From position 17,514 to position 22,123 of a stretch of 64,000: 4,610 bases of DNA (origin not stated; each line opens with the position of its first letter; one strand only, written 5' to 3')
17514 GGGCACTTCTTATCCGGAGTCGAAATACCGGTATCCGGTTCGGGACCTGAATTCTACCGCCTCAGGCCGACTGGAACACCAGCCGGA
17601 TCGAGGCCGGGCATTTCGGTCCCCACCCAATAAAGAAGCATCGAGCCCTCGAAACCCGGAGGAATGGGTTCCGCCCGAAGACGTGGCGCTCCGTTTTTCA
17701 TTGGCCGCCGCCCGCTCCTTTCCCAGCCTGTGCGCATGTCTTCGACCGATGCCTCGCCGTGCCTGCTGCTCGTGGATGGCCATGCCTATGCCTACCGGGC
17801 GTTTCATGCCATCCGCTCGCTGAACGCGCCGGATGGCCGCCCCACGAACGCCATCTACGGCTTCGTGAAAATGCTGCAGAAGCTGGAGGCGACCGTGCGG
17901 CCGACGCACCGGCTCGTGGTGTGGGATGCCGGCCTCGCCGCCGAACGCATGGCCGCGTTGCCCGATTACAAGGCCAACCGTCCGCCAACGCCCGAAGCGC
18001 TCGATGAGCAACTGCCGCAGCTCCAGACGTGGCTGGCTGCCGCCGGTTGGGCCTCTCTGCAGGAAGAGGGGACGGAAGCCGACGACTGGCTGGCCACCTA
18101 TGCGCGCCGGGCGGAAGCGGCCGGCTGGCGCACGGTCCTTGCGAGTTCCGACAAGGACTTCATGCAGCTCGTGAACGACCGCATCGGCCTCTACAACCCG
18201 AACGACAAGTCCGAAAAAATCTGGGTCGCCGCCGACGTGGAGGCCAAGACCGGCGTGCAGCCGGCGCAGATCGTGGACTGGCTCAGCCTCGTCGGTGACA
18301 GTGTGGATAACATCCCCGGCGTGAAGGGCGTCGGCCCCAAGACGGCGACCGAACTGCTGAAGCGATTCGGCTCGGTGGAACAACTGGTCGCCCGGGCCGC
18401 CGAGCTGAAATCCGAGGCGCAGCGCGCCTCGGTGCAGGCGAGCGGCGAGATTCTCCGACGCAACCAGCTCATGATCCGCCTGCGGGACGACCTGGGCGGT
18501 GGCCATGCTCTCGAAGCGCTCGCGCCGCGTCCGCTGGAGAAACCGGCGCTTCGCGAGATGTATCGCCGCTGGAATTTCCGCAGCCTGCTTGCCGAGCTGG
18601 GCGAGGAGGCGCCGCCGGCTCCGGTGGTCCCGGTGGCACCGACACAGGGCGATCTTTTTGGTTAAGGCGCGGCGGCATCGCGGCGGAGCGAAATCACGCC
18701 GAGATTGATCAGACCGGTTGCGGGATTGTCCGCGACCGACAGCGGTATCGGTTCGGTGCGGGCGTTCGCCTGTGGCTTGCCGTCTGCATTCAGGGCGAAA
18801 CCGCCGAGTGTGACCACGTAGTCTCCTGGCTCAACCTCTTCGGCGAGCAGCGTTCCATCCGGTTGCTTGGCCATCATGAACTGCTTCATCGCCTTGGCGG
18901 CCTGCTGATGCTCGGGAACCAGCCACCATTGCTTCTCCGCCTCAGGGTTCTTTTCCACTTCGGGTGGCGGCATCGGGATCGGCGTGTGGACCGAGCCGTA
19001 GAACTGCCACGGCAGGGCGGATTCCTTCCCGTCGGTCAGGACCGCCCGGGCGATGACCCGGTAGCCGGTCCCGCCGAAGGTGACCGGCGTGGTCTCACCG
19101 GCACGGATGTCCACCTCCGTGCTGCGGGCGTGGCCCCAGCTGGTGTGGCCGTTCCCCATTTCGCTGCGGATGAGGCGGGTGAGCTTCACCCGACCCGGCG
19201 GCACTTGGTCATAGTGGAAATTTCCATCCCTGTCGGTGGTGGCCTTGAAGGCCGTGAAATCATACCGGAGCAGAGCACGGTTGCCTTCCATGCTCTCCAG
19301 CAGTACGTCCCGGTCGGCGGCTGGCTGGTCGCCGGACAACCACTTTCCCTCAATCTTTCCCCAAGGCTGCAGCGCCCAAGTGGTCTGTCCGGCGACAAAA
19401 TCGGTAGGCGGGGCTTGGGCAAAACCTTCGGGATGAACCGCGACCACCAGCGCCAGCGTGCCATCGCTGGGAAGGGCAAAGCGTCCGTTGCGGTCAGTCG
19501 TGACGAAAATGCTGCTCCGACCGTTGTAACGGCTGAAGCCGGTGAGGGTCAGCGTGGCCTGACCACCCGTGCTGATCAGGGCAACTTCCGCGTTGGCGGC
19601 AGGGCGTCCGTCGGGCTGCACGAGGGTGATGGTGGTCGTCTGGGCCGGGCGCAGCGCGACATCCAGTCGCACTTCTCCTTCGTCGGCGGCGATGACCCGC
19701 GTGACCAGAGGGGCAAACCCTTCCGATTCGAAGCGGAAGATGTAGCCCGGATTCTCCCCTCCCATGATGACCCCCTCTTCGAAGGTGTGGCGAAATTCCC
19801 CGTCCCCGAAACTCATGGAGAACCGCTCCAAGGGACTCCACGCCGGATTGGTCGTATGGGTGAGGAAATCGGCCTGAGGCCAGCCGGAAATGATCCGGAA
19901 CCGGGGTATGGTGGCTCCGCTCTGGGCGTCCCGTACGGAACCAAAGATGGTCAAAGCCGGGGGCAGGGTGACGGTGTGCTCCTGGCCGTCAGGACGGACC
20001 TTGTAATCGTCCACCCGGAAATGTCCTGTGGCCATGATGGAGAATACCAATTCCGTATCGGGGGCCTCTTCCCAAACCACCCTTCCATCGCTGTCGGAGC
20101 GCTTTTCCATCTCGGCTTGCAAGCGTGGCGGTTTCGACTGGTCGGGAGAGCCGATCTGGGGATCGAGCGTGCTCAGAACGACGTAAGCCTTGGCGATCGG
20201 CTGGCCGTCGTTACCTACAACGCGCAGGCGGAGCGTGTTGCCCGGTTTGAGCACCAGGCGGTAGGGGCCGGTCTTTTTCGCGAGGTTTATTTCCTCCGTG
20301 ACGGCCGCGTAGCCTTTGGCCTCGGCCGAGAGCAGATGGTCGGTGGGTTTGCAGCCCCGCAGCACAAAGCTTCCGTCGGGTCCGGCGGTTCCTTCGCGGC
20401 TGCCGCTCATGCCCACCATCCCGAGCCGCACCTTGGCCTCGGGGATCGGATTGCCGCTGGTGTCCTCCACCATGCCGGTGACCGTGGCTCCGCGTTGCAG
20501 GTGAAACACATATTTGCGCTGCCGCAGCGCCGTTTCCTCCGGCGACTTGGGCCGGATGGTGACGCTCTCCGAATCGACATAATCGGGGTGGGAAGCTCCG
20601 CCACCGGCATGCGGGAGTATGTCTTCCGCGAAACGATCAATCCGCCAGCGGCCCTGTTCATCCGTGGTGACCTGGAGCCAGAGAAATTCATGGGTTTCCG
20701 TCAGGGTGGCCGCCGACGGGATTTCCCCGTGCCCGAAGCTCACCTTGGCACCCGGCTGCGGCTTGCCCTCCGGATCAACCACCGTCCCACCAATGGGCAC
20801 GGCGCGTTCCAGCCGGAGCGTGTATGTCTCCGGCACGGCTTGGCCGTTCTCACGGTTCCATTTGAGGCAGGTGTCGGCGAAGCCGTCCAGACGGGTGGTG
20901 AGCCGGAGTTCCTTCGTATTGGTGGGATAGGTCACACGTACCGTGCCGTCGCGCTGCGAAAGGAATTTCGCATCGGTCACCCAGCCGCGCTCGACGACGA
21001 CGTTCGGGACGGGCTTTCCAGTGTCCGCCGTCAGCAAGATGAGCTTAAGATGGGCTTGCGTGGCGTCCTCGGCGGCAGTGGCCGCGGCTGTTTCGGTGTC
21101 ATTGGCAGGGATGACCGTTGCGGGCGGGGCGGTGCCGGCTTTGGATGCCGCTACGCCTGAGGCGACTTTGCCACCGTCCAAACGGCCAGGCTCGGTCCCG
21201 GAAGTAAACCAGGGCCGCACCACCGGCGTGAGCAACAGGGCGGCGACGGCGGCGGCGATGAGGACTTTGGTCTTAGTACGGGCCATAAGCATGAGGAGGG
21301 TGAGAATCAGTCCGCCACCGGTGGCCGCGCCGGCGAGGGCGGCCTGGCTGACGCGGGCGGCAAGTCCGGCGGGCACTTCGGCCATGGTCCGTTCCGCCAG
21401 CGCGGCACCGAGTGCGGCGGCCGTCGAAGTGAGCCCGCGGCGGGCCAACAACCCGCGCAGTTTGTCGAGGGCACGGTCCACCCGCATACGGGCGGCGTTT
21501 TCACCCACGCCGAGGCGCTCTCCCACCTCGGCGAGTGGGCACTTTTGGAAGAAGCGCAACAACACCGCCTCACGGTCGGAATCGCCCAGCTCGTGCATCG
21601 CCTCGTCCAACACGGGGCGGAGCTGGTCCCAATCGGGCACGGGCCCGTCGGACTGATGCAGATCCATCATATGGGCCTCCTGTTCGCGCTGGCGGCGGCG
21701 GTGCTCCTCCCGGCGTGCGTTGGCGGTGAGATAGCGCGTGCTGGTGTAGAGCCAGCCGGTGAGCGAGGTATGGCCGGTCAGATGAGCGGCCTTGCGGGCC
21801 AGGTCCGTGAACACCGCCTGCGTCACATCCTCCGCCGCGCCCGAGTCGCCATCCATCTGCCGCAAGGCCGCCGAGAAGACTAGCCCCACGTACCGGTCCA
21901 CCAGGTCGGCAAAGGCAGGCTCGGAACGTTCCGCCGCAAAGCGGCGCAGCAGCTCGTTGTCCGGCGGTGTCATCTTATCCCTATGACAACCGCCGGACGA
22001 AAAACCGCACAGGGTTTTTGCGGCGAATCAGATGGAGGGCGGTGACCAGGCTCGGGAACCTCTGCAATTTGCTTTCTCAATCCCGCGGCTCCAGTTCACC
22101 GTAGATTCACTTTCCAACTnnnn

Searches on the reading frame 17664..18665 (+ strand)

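Call 50: search_protein_families(library=pfam, proteins=[window:17664-18665:+], max_evalue=0.001)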
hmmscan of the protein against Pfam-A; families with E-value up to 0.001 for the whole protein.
window:17664-18665:+ (333 aa): 3 families
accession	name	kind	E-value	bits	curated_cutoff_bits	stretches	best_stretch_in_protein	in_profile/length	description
PF02739.22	5_3_exonuc_N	-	6.4e-48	163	34.3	1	34-196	2-163/164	5'-3' exonuclease, N-terminal resolvase-like domain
PF01367.25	5_3_exonuc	-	9.2e-24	84.2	40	1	198-290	1-93/97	5'-3' exonuclease, C-terminal SAM fold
PF14520.12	HHH_5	-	0.0001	23.1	27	1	219-246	6-34/57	Helix-hairpin-helix domain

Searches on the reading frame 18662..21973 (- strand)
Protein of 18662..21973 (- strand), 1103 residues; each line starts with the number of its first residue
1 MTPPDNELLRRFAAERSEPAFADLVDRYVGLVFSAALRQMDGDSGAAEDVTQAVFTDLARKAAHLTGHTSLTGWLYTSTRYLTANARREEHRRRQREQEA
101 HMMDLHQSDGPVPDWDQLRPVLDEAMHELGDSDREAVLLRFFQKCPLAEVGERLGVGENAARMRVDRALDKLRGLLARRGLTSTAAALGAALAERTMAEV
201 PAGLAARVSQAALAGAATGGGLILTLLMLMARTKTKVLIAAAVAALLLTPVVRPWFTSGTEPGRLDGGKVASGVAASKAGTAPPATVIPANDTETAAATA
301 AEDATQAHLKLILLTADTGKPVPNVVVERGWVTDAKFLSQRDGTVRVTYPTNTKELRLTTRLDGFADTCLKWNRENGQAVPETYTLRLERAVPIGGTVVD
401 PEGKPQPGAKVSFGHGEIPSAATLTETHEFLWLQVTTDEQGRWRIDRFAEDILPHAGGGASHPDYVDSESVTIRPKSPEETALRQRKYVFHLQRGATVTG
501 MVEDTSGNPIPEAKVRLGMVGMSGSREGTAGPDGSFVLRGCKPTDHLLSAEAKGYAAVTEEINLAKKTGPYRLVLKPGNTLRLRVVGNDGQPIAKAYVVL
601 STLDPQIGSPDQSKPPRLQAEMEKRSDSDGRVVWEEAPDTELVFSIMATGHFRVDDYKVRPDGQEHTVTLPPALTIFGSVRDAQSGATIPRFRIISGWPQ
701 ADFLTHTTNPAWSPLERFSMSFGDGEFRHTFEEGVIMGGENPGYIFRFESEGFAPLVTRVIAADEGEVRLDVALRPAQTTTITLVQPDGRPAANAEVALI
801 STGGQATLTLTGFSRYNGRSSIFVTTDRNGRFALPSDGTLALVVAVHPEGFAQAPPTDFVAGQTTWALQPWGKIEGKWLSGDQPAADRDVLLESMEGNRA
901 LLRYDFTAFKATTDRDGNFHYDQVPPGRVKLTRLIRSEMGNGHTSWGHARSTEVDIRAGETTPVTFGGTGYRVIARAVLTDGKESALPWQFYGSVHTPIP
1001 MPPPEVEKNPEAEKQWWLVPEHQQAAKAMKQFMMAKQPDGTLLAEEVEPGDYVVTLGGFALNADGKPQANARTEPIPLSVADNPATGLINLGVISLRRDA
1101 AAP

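Call 50: search_protein_families(library=pfam, proteins=[window:18662-21973:-], max_evalue=0.001)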
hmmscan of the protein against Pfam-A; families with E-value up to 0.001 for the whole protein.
window:18662-21973:- (1103 aa): 11 families
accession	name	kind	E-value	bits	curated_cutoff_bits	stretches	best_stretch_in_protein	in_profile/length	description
PF13620.12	CarboxypepD_reg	-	8.9e-32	109.7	32.3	1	497-567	1-72/82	Carboxypeptidase regulatory-like domain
PF02369.22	Big_1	-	3e-10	40.5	34.9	0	779-832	20-74/93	Bacterial Ig-like domain (group 1)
PF10670.15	DUF4198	-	4.2e-10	40.5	34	0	787-835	155-194/209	Domain of unknown function (DUF4198)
PF04545.22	Sigma70_r4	-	6.2e-10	38.9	24.1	1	125-173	1-49/50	Sigma-70, region 4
PF13715.12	CarbopepD_reg_2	-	1.7e-08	34.8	32.2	0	498-575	1-76/88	CarboxypepD_reg-like domain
PF08281.18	Sigma70_r4_2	-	5.4e-07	29.6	25.7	1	122-172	4-54/54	Sigma-70, region 4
PF04542.20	Sigma70_r2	-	2.2e-06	27.8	24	1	24-92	1-70/71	Sigma-70 region 2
PF24107.1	DUF7382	-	1.3e-05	25.4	27.4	0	574-601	14-42/65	Domain of unknown function (DUF7382)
PF07638.17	Sigma70_ECF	-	5.9e-05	23.5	21.1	1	78-165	83-172/185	ECF sigma factor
PF17789.7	MG4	-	0.00014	22.5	24.7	0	313-359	21-72/95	Macroglobulin domain MG4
PF00775.27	Dioxygenase_C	-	0.00051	20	27.3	0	394-446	32-89/182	Dioxygenase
